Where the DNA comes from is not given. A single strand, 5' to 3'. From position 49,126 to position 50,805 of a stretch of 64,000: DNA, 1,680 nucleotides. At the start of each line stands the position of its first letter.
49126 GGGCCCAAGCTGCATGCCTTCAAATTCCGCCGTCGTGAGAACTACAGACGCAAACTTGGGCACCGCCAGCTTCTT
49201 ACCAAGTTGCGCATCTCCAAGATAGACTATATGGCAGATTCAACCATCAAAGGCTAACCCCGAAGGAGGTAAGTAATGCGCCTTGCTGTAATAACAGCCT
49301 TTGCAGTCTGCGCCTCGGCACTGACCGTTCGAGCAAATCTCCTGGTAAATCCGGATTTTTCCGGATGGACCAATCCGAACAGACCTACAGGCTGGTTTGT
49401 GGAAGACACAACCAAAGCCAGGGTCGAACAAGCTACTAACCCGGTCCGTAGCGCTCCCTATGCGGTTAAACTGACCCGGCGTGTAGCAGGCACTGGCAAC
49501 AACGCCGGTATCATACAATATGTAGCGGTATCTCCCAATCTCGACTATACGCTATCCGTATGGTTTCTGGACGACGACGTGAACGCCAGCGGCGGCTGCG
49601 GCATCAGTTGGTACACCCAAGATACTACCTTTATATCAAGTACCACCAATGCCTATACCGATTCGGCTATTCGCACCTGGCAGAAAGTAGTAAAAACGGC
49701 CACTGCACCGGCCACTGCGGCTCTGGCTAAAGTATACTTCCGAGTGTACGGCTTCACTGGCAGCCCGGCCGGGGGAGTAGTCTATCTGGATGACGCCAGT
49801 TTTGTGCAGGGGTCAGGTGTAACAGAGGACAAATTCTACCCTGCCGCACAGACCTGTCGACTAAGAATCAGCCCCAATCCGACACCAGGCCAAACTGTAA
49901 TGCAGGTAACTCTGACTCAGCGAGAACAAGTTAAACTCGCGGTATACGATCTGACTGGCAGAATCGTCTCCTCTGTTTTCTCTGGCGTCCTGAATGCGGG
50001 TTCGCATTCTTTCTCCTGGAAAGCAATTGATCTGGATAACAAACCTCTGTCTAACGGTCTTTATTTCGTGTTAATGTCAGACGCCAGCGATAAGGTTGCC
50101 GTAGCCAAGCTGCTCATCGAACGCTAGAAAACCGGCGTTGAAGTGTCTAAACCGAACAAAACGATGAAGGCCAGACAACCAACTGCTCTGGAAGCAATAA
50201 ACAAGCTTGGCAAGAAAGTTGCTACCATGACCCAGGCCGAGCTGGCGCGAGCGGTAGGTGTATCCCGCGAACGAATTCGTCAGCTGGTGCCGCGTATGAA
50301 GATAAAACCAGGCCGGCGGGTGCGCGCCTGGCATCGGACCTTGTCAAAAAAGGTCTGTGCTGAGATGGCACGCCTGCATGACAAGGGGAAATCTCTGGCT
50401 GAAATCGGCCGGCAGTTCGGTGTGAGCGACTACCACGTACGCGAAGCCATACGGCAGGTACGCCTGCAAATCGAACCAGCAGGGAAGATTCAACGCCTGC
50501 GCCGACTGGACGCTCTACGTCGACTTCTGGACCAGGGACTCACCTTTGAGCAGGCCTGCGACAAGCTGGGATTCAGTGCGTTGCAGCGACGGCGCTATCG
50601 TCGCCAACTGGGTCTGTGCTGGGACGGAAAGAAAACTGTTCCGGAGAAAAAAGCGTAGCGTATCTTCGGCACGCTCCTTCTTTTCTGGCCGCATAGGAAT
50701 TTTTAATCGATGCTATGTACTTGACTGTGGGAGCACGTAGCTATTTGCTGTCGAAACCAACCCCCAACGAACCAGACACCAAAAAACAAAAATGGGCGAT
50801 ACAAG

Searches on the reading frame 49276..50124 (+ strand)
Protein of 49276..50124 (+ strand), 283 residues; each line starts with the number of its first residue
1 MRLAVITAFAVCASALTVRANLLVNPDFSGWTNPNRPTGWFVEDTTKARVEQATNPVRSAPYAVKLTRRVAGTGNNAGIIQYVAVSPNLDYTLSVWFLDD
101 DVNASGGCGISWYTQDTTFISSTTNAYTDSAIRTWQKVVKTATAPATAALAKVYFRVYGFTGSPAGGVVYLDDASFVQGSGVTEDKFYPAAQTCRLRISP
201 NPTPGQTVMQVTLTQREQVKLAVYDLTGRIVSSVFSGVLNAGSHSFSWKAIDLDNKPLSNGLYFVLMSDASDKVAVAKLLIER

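Call 48: search_protein_families(library=pfam, proteins=[window:49276-50124:+], max_evalue=0.001)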
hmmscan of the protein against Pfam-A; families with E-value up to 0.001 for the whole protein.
window:49276-50124:+ (283 aa): 2 families
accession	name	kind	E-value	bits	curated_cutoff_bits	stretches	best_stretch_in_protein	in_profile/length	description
PF13860.13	FlgD_ig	-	5.1e-09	36.4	27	1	210-270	13-76/79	FlgD Ig-like domain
PF18962.6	Por_Secre_tail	-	3.7e-07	30.8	27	1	198-281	1-75/75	Secretion system C-terminal sorting domain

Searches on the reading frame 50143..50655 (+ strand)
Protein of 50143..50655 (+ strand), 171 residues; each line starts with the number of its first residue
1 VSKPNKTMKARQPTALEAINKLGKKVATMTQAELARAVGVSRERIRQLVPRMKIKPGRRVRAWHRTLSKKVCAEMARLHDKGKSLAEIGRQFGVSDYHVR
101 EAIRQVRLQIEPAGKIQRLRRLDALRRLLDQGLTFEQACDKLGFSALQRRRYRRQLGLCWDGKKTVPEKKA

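Call 48: search_protein_families(library=pfam, proteins=[window:50143-50655:+], max_evalue=0.001)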
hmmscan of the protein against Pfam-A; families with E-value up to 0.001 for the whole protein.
window:50143-50655:+ (171 aa): 14 families
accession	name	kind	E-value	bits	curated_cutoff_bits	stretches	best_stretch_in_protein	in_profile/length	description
PF04545.22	Sigma70_r4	-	3.5e-11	42.9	24.1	1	28-48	20-40/50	Sigma-70, region 4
PF13384.12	HTH_23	-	6.8e-10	38.9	24.6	0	73-105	8-40/50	Homeodomain-like domain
PF13518.12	HTH_28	-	7e-10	39.3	25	0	28-52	12-36/52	Helix-turn-helix domain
PF01527.26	HTH_Tnp_1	-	1.2e-06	29.1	24.1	0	121-157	12-48/75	Transposase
PF12833.13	HTH_18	-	1e-05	26.2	33.6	1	90-157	3-71/80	Helix-turn-helix domain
PF02796.21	HTH_7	-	4.8e-05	23.8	23.8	0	65-95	4-34/45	Helix-turn-helix domain of resolvase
PF12802.13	MarR_2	-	5e-05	23.8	27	0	9-52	4-44/61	MarR family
PF13411.12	MerR_1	-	8.3e-05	23.1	21.6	0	29-88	1-62/69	MerR HTH family regulatory protein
PF04703.18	FaeA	-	0.00024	21.8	20.7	0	86-118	19-47/62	FaeA-like protein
PF01381.28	HTH_3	-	0.00029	21.3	23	0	29-48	10-29/55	Helix-turn-helix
PF12728.13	HTH_17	-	0.0004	21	27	0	29-60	2-32/51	Helix-turn-helix domain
PF15943.11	YdaS_toxin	-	0.00048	20.3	30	0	31-71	11-51/65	Bacterial toxin YdaS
PF13404.12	HTH_AsnC-type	-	0.00072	19.8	27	0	27-47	16-36/42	AsnC-type helix-turn-helix domain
PF05344.16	DUF746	-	0.00084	19.7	26.9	0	84-117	14-50/64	Domain of Unknown Function (DUF746)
